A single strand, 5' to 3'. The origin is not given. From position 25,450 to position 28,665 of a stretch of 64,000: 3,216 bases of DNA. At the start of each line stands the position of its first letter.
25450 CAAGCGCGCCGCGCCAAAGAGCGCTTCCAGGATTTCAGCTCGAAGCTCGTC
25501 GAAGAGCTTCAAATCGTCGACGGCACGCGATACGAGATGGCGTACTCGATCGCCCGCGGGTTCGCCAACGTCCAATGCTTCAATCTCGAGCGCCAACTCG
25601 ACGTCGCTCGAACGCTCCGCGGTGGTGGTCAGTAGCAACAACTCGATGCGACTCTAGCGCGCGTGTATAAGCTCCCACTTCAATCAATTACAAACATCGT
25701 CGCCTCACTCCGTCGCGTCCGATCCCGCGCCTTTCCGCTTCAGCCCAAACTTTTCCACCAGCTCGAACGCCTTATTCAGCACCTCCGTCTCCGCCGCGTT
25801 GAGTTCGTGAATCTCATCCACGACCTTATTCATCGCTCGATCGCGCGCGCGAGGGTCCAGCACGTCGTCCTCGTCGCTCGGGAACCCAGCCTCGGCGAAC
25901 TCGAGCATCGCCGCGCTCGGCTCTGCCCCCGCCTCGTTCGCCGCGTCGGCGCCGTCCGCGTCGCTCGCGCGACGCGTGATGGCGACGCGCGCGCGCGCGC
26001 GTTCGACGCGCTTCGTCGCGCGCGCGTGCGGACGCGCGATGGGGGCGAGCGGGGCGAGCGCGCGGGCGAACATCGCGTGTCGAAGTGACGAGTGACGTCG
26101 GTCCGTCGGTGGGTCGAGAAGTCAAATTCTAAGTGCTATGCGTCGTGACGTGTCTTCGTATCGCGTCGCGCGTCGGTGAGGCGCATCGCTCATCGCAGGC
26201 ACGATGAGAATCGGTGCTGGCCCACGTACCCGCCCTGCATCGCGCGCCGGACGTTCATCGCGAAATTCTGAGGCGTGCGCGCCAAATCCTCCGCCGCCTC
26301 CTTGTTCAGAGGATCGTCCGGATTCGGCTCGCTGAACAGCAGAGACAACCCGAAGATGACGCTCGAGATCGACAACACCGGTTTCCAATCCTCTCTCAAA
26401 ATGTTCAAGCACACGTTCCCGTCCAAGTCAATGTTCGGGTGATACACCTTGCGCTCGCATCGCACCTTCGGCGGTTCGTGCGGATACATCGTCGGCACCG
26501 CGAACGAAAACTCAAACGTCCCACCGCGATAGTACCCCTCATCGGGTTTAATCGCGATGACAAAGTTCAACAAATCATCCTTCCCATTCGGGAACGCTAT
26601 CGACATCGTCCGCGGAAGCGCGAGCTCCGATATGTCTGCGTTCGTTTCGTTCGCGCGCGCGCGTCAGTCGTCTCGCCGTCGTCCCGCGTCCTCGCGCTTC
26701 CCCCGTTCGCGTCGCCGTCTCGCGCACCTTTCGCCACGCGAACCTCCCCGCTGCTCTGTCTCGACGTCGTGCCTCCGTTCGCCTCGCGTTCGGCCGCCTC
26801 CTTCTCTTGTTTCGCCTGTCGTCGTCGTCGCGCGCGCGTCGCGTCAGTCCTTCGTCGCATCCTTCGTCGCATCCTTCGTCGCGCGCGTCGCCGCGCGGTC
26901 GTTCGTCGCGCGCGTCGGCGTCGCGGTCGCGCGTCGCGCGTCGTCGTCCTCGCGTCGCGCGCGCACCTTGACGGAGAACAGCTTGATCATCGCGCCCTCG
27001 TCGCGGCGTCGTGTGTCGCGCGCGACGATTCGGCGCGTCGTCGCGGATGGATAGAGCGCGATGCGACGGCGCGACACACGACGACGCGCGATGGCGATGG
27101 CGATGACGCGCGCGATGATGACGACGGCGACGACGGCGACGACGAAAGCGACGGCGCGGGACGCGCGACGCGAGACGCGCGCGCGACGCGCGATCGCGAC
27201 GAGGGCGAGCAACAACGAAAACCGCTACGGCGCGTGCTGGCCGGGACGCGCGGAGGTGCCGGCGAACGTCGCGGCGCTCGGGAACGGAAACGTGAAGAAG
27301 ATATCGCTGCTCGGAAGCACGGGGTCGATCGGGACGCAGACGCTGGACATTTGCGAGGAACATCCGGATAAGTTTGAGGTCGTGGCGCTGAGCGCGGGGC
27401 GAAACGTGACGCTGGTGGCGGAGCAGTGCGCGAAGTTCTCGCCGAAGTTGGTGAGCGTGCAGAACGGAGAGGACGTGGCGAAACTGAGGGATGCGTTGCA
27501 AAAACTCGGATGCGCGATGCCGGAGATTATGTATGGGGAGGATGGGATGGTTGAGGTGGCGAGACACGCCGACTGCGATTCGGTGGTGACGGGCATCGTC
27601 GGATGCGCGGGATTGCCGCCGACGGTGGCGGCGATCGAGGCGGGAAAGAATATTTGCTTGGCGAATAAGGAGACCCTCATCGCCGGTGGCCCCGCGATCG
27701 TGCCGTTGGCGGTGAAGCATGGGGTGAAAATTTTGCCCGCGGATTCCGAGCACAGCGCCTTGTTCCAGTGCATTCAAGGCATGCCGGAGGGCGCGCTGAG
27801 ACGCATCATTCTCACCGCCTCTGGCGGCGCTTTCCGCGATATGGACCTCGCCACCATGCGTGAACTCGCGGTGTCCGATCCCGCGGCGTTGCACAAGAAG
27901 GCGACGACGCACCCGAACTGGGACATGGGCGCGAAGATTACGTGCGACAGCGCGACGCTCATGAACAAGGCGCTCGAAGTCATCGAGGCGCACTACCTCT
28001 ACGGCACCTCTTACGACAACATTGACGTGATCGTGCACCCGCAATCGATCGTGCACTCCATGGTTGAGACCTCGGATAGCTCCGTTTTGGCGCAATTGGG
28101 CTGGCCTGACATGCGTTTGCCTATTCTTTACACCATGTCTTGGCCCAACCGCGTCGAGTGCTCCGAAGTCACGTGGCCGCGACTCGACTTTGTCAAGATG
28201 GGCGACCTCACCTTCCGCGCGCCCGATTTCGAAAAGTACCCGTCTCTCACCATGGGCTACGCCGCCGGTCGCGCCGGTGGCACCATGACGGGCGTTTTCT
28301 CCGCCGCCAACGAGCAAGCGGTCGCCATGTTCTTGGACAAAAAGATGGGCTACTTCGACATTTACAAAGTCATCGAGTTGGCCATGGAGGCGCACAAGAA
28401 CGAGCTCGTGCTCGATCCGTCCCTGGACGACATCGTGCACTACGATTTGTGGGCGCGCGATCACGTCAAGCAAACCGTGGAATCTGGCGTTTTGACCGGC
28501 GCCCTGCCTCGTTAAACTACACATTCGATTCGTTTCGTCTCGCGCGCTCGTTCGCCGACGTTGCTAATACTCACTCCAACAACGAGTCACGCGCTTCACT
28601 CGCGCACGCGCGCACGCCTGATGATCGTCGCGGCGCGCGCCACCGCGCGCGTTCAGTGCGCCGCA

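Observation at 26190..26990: UBC12/RCE1 is a three-exon gene with a 24-nt first exon 70 bp from the divergent DXR gene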

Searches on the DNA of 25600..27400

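Call 45: search_rna_families(source=window, start=25600, end=27400, threshold=evalue, max_evalue=1)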
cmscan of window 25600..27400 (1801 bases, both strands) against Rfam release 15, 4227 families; matches with E-value up to 1: 2.
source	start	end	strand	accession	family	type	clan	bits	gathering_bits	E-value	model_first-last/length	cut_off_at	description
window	26160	26206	-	RF01809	symR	Gene; antitoxin;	-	21.8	61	0.31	1-77/77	no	SymR antitoxin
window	26999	27091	+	RF00877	mir-592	Gene; miRNA;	-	19.5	67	0.68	1-88/88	no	mir-592 microRNA precursor family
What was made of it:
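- Tried and rejected: Only two chance-level hits appeared, far below the gathering scores (call 45).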

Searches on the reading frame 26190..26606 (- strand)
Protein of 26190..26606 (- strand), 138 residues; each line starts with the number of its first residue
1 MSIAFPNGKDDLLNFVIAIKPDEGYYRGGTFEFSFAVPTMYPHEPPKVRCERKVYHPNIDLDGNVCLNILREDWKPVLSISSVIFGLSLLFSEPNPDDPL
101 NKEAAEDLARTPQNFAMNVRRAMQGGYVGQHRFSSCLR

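Call 8: find_encoding_contigs(protein=window:26190-26606:-, flank=3000, max_places=4)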
Protein window:26190-26606:- (138 aa): 24 contigs read that carry it; 4 places shown.
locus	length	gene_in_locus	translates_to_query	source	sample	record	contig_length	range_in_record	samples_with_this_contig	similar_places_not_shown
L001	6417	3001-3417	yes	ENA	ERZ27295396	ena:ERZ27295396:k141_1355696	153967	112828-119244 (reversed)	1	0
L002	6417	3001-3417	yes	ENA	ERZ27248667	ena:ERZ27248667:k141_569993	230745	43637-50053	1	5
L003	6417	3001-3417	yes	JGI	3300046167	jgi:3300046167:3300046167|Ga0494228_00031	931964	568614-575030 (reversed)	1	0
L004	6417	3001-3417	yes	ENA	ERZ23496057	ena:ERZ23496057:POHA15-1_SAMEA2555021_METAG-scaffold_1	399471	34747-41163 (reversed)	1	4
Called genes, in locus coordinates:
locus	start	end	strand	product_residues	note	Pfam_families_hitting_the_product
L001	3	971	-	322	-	PF12146:Hydrolase_4 (faint)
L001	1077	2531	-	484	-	PF02670:DXP_reductoisom, PF08436:DXP_redisom_C, PF13288:DXPR_C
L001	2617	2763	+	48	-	-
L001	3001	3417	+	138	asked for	PF00179:UQ_con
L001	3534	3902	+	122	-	-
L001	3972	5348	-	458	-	PF03114:BAR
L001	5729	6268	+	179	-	-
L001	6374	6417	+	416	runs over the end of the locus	PF11543:UN_NPL4 (faint), PF05021:NPL4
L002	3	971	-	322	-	PF12146:Hydrolase_4 (faint)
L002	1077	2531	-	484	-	PF02670:DXP_reductoisom, PF08436:DXP_redisom_C, PF13288:DXPR_C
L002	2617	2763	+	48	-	-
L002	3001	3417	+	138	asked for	PF00179:UQ_con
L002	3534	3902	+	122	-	-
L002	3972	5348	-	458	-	PF03114:BAR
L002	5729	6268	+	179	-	-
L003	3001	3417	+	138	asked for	PF00179:UQ_con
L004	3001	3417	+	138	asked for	PF00179:UQ_con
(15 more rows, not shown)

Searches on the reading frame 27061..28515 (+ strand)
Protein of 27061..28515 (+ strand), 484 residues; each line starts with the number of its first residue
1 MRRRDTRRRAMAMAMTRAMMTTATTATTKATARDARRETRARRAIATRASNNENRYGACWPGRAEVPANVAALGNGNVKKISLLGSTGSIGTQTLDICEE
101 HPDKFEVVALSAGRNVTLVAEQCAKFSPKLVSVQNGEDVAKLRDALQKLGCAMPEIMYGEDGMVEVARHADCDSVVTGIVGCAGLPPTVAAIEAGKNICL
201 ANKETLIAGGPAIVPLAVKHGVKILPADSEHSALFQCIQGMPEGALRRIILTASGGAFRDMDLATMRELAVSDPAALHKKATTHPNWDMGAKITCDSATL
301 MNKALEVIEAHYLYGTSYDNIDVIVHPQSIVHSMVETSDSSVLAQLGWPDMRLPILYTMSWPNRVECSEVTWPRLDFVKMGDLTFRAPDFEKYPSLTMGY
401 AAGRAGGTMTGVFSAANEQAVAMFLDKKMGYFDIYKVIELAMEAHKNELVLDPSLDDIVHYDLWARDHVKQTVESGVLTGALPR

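Call 5: search_protein_families(library=pfam, proteins=[window:27061-28515:+])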
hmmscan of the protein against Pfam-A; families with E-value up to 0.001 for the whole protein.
window:27061-28515:+ (484 aa): 3 families
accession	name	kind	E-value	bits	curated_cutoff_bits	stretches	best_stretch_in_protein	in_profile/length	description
PF02670.22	DXP_reductoisom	-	5.2e-48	163.4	21.7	1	81-210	1-129/129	1-deoxy-D-xylulose 5-phosphate reductoisomerase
PF13288.12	DXPR_C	-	9.7e-37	126.2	27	1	346-467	1-114/115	DXP reductoisomerase C-terminal domain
PF08436.17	DXP_redisom_C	-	3.3e-32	110.9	26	1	224-314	1-84/84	1-deoxy-D-xylulose 5-phosphate reductoisomerase C-terminal domain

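Call 28: list_cluster_members(proteins=[window:27061-28515:+, window:27091-28515:+, window:27097-28515:+, window:27103-28515:+, window:27115-28515:+, window:27118-28515:+])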
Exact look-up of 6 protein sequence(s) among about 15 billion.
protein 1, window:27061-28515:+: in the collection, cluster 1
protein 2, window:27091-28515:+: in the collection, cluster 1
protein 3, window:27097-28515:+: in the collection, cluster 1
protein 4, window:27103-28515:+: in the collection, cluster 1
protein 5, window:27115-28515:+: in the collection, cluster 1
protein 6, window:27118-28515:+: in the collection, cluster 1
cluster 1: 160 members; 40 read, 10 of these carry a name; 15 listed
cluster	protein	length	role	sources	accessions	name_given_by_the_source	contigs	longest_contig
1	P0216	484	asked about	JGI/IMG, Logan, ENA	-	1-deoxy-D-xylulose-5-phosphate reductoisomerase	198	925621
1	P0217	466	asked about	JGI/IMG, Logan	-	1-deoxy-D-xylulose-5-phosphate reductoisomerase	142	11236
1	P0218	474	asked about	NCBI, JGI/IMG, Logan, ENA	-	1-deoxy-D-xylulose-5-phosphate reductoisomerase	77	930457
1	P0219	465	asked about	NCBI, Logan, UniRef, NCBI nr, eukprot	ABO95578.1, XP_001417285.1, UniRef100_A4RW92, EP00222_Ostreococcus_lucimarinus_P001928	1-deoxy-D-xylulose 5-phosphate reductoisomerase, chloroplast precursor (DXP ... | 1-deoxy-D-xylulose-5-phosphate reductoisomerase n=1 Tax=Ostreococcus lucimarinus (strain ... | XP_001417285.1 1-deoxy-D-xylulose 5-phosphate reductoisomerase, chloroplast precursor ...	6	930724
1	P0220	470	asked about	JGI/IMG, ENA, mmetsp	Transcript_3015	Transcript_3015/g.11563 ORF Transcript_3015/g.11563 Transcript_3015/m.11563 type:complete ...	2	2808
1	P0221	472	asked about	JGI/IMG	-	-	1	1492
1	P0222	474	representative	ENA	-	-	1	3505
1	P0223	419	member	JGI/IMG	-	1-deoxy-D-xylulose-5-phosphate reductoisomerase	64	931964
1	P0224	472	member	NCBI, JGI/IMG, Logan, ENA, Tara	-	1-deoxy-D-xylulose-5-phosphate reductoisomerase | strand:+ start:6544 stop:7962 length:1419 start_codon:yes stop_codon:yes ...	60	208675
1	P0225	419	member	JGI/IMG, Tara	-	1-deoxy-D-xylulose-5-phosphate reductoisomerase | strand:- start:17289 stop:18548 length:1260 start_codon:yes stop_codon:yes ...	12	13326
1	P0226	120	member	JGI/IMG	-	1-deoxy-D-xylulose-5-phosphate reductoisomerase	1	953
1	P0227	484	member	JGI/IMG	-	1-deoxy-D-xylulose-5-phosphate reductoisomerase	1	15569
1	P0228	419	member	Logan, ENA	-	-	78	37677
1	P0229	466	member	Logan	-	-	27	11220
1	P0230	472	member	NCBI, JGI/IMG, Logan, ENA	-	-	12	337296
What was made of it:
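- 27061..28515 (+): Divergent neighbour: 1-deoxy-D-xylulose-5-phosphate reductoisomerase (DXR), longest ORF 484 aa. The public model of 465 aa starts at 27118. Call 5 (PF02670, PF08436, PF13288) and call 28 (XP_001417285.1).
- Checked: Five more in-frame ATGs follow within 20 codons, and the public DXR model (XP_001417285.1, 465 aa) starts at 27118, which gives 127 bp (call 28).
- The public model XP_001417285.1 is 465 aa and starts at 27118 (call 28).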

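Call 42: find_encoding_contigs(protein=window:27103-28515:+, flank=3000, max_places=4)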
Protein window:27103-28515:+ (470 aa): 3 contigs read that carry it; 3 places shown.
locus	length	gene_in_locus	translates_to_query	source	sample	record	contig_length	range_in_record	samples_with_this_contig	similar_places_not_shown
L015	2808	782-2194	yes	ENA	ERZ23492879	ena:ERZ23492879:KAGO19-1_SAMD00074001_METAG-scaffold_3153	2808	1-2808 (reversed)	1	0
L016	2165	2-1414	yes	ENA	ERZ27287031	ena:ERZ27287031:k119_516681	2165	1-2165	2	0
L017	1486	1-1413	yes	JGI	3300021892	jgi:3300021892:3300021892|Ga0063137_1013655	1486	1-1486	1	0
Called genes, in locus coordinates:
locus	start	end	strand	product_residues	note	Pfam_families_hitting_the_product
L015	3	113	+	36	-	?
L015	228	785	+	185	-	-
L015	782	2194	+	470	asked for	PF02670:DXP_reductoisom, PF08436:DXP_redisom_C, PF13288:DXPR_C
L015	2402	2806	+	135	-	?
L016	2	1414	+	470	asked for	PF02670:DXP_reductoisom, PF08436:DXP_redisom_C, PF13288:DXPR_C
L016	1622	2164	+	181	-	?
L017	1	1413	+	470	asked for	PF02670:DXP_reductoisom, PF08436:DXP_redisom_C, PF13288:DXPR_C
